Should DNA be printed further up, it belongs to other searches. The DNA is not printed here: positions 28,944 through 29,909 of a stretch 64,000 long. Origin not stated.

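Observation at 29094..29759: Signal-peptide-bearing non-specific (DRGH) nuclease encoded by the phage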

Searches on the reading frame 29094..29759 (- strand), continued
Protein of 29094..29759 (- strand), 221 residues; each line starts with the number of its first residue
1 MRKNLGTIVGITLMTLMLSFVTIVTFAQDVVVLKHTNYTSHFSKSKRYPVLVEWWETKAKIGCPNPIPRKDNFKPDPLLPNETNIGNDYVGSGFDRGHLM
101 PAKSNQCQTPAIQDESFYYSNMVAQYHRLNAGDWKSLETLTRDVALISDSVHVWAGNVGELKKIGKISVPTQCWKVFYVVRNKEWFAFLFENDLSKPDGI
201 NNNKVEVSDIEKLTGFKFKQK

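Call 20: list_cluster_members(proteins=[P0040, P0060, P0068, P0079, P0067, P0075, P0057, P0090])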
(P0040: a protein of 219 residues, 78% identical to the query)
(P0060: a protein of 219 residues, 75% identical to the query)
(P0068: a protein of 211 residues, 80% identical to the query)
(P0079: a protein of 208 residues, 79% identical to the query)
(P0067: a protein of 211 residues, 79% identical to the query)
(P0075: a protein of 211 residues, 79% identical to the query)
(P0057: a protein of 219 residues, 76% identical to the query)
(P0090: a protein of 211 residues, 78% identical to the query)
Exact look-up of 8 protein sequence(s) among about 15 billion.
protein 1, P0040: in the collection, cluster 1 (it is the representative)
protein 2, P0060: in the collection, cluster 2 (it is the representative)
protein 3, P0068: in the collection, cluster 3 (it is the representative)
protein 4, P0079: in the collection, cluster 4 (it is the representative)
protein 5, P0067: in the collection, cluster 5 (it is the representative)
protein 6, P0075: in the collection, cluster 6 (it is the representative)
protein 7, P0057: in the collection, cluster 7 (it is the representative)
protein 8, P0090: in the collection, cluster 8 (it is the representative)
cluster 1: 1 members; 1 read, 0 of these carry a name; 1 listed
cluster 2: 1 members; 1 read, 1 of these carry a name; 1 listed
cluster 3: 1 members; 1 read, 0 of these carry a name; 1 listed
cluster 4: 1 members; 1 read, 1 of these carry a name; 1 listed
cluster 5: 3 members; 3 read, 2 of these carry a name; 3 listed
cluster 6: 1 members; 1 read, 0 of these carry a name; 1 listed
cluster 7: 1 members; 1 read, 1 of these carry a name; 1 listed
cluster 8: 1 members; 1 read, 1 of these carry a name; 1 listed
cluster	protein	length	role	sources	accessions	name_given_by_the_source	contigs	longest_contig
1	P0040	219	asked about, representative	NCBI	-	-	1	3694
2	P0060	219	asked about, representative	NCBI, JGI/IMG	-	endonuclease G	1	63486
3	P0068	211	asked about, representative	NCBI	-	-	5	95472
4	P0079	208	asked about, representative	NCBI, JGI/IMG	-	endonuclease G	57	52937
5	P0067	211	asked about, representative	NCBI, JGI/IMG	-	DNA/RNA endonuclease G (NUC1)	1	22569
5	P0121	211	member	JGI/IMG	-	DNA/RNA endonuclease G (NUC1)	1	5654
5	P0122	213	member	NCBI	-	-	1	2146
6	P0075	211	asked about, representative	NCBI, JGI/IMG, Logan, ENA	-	-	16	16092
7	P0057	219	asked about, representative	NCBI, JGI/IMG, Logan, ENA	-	endonuclease G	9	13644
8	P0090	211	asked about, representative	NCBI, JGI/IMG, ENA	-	endonuclease G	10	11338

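Call 23: search_protein_families(library=pfam, proteins=[L005:288-1331:+, L005:1328-2224:+, L005:2228-2833:+, L005:2853-3605:+, L005:3984-4646:+, L005:4643-5176:+, L005:5464-5847:+, L005:5956-6633:+, L005:7030-11097:+, L005:11575-12258:+], max_evalue=0.001)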
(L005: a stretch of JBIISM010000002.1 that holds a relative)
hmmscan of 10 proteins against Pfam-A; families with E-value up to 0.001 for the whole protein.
L005:288-1331:+ (347 aa): 1 family
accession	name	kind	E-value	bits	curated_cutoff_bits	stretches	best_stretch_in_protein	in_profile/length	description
PF02628.20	COX15-CtaA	-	8.3e-35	120.8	29.9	2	105-329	72-320/322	Cytochrome oxidase assembly protein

L005:1328-2224:+ (298 aa): 1 family
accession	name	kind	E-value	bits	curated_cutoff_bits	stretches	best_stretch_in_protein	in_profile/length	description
PF01040.23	UbiA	-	1.8e-54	185.1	34.2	1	40-286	4-249/250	UbiA prenyltransferase family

L005:2228-2833:+ (201 aa): 1 family
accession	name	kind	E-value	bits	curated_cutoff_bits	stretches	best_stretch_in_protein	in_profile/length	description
PF00510.24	COX3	-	3.6e-08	34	23.8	1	24-199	80-255/258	Cytochrome c oxidase subunit III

L005:2853-3605:+ (250 aa): 1 family
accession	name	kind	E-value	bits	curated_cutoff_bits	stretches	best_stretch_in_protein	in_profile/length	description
PF00510.24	COX3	-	2.7e-14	54.1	23.8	1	175-248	183-254/258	Cytochrome c oxidase subunit III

L005:3984-4646:+ (220 aa): 3 families
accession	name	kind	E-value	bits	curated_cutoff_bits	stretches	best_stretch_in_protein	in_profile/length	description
PF02630.20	SCO1-SenC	-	3.1e-23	82.7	22.8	1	62-192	3-134/134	SCO1/SenC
PF08534.16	Redoxin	-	3.1e-05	24.2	26.6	1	60-198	6-134/148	Redoxin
PF00578.27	AhpC-TSA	-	0.00016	22.1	26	1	59-130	4-73/124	AhpC/TSA family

L005:4643-5176:+ (177 aa): 1 family
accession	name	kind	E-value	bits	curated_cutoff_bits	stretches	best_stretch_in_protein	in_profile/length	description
PF04238.17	DUF420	-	1.4e-41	142.2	30.5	1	45-173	1-130/130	Protein of unknown function (DUF420)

L005:5464-5847:+ (127 aa): 1 family
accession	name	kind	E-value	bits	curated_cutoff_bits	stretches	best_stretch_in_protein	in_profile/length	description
PF06170.17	DUF983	-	4.4e-10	40.2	22.6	1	35-112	3-80/85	Protein of unknown function (DUF983)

L005:5956-6633:+ (225 aa): 1 family
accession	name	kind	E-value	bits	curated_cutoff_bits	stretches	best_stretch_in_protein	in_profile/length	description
PF01223.29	Endonuclease_NS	-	3.8e-36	125.2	23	1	30-224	10-216/223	DNA/RNA non-specific endonuclease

L005:7030-11097:+ (1355 aa): 2 families
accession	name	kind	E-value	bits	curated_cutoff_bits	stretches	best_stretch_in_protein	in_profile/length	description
PF18962.6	Por_Secre_tail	-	1.6e-10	41.6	27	1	1278-1351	1-75/75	Secretion system C-terminal sorting domain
PF07819.20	PGAP1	-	1.4e-07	32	24.3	1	384-455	64-137/233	PGAP1-like alpha/beta domain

L005:11575-12258:+ (227 aa): 1 family
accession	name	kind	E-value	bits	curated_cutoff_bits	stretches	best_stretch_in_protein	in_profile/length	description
PF00725.27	3HCDH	-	1.3e-14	54.9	22.1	1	141-219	1-79/97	3-hydroxyacyl-CoA dehydrogenase, C-terminal domain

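Call 24: search_solved_structures(query=window:29094-29759:-, max_evalue=1e-10, show_alignments=5)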
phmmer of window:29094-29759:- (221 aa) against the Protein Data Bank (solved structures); distinct sequences matched with E-value up to 1e-10: 8.
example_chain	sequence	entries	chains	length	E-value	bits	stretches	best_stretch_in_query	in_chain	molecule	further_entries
7r6v_D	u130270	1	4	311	7.1e-15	58.2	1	35-157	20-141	Nuclease EXOG, mitochondrial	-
5t3v_A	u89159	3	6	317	7.4e-15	58.1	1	35-157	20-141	Nuclease EXOG, mitochondrial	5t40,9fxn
4a1n_A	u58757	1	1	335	8.7e-15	57.9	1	35-156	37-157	NUCLEASE EXOG, MITOCHONDRIAL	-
2o3b_A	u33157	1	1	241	5e-14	55.4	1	28-218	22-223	Nuclease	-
1zm8_A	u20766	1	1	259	5.2e-14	55.4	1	26-218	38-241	Nuclease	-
7r6t_D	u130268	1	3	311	1.7e-13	53.7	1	35-157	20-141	Nuclease EXOG, mitochondrial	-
5t4i_A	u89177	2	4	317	1.8e-13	53.6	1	35-157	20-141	Nuclease EXOG, mitochondrial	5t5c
5zki_A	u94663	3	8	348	2.3e-13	53.2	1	35-156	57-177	Nuclease EXOG, mitochondrial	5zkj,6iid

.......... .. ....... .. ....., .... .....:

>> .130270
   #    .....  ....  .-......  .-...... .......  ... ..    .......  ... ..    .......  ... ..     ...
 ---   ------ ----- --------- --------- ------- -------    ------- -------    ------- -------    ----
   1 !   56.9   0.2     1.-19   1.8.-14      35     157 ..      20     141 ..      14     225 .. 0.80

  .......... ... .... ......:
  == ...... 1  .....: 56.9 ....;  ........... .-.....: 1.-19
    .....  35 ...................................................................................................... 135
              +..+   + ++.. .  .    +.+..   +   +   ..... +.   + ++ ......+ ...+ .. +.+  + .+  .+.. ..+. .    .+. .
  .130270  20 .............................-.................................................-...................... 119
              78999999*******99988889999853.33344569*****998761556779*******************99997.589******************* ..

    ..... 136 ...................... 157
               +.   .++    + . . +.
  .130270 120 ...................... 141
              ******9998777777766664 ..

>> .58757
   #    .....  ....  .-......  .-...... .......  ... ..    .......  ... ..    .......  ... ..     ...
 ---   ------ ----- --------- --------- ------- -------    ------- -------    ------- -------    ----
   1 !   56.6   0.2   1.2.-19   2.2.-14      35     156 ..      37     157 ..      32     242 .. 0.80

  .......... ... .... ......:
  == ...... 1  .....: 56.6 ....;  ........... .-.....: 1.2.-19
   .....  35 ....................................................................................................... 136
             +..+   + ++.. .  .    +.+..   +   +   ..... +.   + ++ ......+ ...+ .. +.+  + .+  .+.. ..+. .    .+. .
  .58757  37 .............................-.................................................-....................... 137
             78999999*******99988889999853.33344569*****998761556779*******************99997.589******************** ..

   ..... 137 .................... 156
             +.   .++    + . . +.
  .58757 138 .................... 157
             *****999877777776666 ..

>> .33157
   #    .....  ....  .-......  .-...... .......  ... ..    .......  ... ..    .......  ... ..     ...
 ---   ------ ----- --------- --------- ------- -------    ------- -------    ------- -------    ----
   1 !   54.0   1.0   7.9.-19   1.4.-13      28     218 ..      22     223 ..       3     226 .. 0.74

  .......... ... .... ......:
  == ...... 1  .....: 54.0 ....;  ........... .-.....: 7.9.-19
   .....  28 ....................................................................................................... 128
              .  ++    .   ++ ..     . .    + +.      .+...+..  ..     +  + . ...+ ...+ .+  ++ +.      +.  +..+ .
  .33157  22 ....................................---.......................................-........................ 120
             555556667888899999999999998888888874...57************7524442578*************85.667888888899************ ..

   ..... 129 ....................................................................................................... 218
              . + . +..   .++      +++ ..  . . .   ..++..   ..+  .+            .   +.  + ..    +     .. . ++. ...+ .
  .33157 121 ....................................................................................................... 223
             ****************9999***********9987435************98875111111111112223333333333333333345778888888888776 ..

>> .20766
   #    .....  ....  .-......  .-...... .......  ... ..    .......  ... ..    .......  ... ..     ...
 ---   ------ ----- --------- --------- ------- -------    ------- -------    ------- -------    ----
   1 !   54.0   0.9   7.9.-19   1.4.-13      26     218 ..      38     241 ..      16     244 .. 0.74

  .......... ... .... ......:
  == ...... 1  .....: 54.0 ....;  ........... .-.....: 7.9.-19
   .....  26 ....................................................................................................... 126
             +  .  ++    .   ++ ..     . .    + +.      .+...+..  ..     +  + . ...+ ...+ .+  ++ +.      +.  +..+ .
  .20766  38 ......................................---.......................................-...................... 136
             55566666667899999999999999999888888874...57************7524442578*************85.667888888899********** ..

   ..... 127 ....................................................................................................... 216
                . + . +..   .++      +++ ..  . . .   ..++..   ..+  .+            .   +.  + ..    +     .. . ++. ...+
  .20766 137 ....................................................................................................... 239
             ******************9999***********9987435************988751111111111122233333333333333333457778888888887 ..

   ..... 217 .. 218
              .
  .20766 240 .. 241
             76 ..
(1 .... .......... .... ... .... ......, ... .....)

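Call 25: find_homologous_proteins(query=L006:5992-6633:+, max_evalue=0.00001)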
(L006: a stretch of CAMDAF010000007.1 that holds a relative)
Query L006:5992-6633:+ (213 aa): 2420 proteins with E <= 0.00001 among 2523 candidates; the best 120 are listed.
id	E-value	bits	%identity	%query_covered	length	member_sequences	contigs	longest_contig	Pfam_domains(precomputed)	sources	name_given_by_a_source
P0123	2.9e-140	483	99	100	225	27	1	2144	PF01223.30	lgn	-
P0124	1.5e-107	376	75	100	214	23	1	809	PF01223.30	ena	-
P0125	2.0e-88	313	65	90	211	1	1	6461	PF01223.30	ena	-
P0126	1.0e-87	311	64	100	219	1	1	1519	PF01223.30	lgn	-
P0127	1.8e-87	310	61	100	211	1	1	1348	PF01223.30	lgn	-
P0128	2.0e-87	310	62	100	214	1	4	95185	PF01223.30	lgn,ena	-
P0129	1.9e-86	307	61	97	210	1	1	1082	PF01223.30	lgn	-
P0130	2.8e-86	306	61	100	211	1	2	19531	PF01223.30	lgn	-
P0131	3.6e-86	306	62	100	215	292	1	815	PF01223.30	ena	-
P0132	3.7e-86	306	62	98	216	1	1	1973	PF01223.30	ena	-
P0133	4.4e-86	306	60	97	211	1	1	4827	PF01223.30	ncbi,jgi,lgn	jgi:endonuclease G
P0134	4.5e-86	306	60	97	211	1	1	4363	PF01223.30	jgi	-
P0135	7.3e-86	305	62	99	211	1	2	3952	PF01223.30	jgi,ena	jgi:endonuclease G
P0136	3.6e-85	303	60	100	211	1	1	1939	PF01223.30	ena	-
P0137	4.4e-85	302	61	97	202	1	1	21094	PF01223.30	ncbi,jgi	jgi:endonuclease G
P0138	6.3e-85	302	62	100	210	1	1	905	PF01223.30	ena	-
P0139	1.0e-84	301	60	100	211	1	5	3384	PF01223.30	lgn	-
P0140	1.1e-84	301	61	100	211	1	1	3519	PF01223.30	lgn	-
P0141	1.6e-84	301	62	100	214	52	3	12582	PF01223.30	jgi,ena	jgi:endonuclease G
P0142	2.4e-84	300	61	100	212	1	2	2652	PF01223.30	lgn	-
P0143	2.6e-84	300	65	90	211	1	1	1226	PF01223.30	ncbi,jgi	jgi:endonuclease G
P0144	2.7e-84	300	62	100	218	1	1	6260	PF01223.30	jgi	jgi:endonuclease G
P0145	2.7e-84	300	62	100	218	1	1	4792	PF01223.30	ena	-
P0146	3.3e-84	300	63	98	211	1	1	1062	PF01223.30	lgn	-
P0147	4.2e-84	299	66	90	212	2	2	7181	PF01223.30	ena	-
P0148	4.3e-84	299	62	98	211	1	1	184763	PF01223.30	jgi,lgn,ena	jgi:endonuclease G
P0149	5.5e-84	299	61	99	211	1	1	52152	PF01223.30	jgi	jgi:endonuclease G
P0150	5.9e-84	299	62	98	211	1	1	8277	PF01223.30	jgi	jgi:endonuclease G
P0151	5.9e-84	299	60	100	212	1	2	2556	PF01223.30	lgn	-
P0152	6.9e-84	298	60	100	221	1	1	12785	PF01223.30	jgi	jgi:endonuclease G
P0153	8.0e-84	298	60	98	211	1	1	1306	PF01223.30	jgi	-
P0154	8.6e-84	298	62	98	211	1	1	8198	PF01223.30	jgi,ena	-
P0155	1.1e-83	298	60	99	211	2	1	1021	PF01223.30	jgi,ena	jgi:endonuclease G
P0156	1.2e-83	298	60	100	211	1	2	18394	PF01223.30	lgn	-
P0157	1.2e-83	298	58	98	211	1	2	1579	PF01223.30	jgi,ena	-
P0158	1.3e-83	298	60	100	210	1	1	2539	PF01223.30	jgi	jgi:endonuclease G, mitochondrial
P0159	1.5e-83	297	62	98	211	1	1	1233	PF01223.30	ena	-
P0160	1.8e-83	297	61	99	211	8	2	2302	PF01223.30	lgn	-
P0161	1.8e-83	297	60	100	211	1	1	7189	PF01223.30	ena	-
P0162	2.4e-83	297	65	90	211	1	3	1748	PF01223.30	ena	-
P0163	2.7e-83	297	61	100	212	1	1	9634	PF01223.30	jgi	jgi:endonuclease G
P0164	3.7e-83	296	60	100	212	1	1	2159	PF01223.30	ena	-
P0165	3.8e-83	296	60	100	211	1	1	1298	PF01223.30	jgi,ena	-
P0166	3.9e-83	296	58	100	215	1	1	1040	PF01223.30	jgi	jgi:endonuclease G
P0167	4.1e-83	296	62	99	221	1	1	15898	PF01223.30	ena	-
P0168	4.2e-83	296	61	100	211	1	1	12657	PF01223.30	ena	-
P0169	4.3e-83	296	60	100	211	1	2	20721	PF01223.30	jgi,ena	jgi:endonuclease G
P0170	4.9e-83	296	60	100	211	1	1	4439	PF01223.30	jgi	-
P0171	5.4e-83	296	65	90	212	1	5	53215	PF01223.30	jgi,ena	jgi:endonuclease G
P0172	5.6e-83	295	60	100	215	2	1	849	PF01223.30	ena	-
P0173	6.2e-83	295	59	100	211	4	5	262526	PF01223.30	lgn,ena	-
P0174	6.8e-83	295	62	100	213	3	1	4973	PF01223.30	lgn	-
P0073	8.1e-83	295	65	90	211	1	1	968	PF01223.30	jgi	jgi:endonuclease G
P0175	8.3e-83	295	60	100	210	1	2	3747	PF01223.30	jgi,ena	jgi:endonuclease G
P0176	8.6e-83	295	62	98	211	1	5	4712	PF01223.30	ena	-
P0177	8.7e-83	295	62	98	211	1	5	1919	PF01223.30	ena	-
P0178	8.7e-83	295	64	90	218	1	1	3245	PF01223.30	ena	-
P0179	8.8e-83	295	60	98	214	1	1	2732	PF01223.30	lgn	-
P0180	9.0e-83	295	60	100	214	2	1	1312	PF01223.30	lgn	-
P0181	9.0e-83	295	60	100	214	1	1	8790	PF01223.30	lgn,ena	-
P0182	9.1e-83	295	60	99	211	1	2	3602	PF01223.30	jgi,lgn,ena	jgi:endonuclease G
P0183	9.3e-83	295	60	100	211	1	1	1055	PF01223.30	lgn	-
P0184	1.0e-82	295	62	98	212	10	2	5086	PF01223.30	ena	-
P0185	1.0e-82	295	60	100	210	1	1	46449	PF01223.30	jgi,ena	jgi:endonuclease G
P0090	1.1e-82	295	61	100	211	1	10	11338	PF01223.30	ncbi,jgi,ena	jgi:endonuclease G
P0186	1.1e-82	295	61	92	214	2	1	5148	PF01223.30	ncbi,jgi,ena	jgi:endonuclease G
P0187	1.2e-82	294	59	100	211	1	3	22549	PF01223.30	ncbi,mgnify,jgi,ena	mgnify:CR=1 FL=1|jgi:endonuclease G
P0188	1.3e-82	294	62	100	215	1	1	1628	PF01223.30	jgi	jgi:endonuclease G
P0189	1.3e-82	294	60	100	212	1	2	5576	PF01223.30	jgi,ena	jgi:endonuclease G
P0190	1.5e-82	294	60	100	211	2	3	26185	PF01223.30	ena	-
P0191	1.7e-82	294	59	100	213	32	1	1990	PF01223.30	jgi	jgi:endonuclease G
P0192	1.8e-82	294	59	100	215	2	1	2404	PF01223.30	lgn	-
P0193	1.8e-82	294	59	100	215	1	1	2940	PF01223.30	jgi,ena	jgi:endonuclease G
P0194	1.8e-82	294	62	92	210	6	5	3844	PF01223.30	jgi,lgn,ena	jgi:endonuclease G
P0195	1.9e-82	294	60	100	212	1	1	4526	PF01223.30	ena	-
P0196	2.3e-82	293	59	100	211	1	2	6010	PF01223.30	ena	-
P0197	2.6e-82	293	60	100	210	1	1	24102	PF01223.30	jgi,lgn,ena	jgi:endonuclease G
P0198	2.8e-82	293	58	100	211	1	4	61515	PF01223.30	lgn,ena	-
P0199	2.9e-82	293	61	100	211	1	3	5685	PF01223.30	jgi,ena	jgi:endonuclease G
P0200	2.9e-82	293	59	100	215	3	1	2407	PF01223.30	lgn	-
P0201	3.1e-82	293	59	100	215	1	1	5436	PF01223.30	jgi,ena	-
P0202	3.2e-82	293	59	100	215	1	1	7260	PF01223.30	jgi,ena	jgi:endonuclease G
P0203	3.5e-82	293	59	100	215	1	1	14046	PF01223.30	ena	-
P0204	3.5e-82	293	61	98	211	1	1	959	PF01223.30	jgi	-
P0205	3.6e-82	293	60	100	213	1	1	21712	PF01223.30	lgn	-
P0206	4.2e-82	293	61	97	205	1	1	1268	PF01223.30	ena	-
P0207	4.3e-82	293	59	98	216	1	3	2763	PF01223.30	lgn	-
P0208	4.5e-82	293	60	98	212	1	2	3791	PF01223.30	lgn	-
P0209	4.5e-82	293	59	100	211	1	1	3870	PF01223.30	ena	-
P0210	4.5e-82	293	59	100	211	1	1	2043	PF01223.30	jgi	jgi:endonuclease G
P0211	5.1e-82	292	60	98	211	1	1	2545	PF01223.30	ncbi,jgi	jgi:endonuclease G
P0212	5.2e-82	292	60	99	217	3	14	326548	PF01223.30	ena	-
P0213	5.3e-82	292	59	100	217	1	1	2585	PF01223.30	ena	-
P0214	5.5e-82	292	61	99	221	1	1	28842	PF01223.30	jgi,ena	-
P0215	5.6e-82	292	59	100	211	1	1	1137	PF01223.30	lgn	-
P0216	5.8e-82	292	65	89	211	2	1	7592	PF01223.30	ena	-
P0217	6.4e-82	292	64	90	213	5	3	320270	PF01223.30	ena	-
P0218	6.7e-82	292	63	90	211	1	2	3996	PF01223.30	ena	-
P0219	7.9e-82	292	61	100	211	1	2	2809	PF01223.30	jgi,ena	-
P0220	8.0e-82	292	60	100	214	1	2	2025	PF01223.30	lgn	-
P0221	8.3e-82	292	59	100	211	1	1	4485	PF01223.30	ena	-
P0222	9.7e-82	291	62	92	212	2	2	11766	PF01223.30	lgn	-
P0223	9.8e-82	291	61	100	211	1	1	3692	PF01223.30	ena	-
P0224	9.9e-82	291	59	100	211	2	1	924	PF01223.30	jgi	-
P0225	1.0e-81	291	65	90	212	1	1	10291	PF01223.30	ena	-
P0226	1.2e-81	291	61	98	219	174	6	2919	PF01223.30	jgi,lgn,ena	jgi:endonuclease G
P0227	1.2e-81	291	59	100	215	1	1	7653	PF01223.30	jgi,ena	jgi:endonuclease G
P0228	1.4e-81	291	60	100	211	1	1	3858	PF01223.30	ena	-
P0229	1.5e-81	291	61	100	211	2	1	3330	PF01223.30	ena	-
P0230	1.5e-81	291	57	100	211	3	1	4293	PF01223.30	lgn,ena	-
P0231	1.6e-81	291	63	90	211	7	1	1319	PF01223.30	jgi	jgi:endonuclease G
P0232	1.6e-81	291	61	98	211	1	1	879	PF01223.30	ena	-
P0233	1.6e-81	291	59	100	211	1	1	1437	PF01223.30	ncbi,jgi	jgi:endonuclease G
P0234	1.6e-81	291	61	100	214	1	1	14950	PF01223.30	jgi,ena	jgi:endonuclease G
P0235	1.6e-81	291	61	98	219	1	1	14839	PF01223.30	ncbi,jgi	jgi:endonuclease G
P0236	1.6e-81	291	62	100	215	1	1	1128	PF01223.30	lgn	-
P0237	1.7e-81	291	61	100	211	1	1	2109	PF01223.30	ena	-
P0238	1.7e-81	291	61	90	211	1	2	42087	PF01223.30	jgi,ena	jgi:endonuclease G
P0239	1.7e-81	291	59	99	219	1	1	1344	PF01223.30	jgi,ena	jgi:endonuclease G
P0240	2.4e-81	290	60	100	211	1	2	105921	PF01223.30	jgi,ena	jgi:endonuclease G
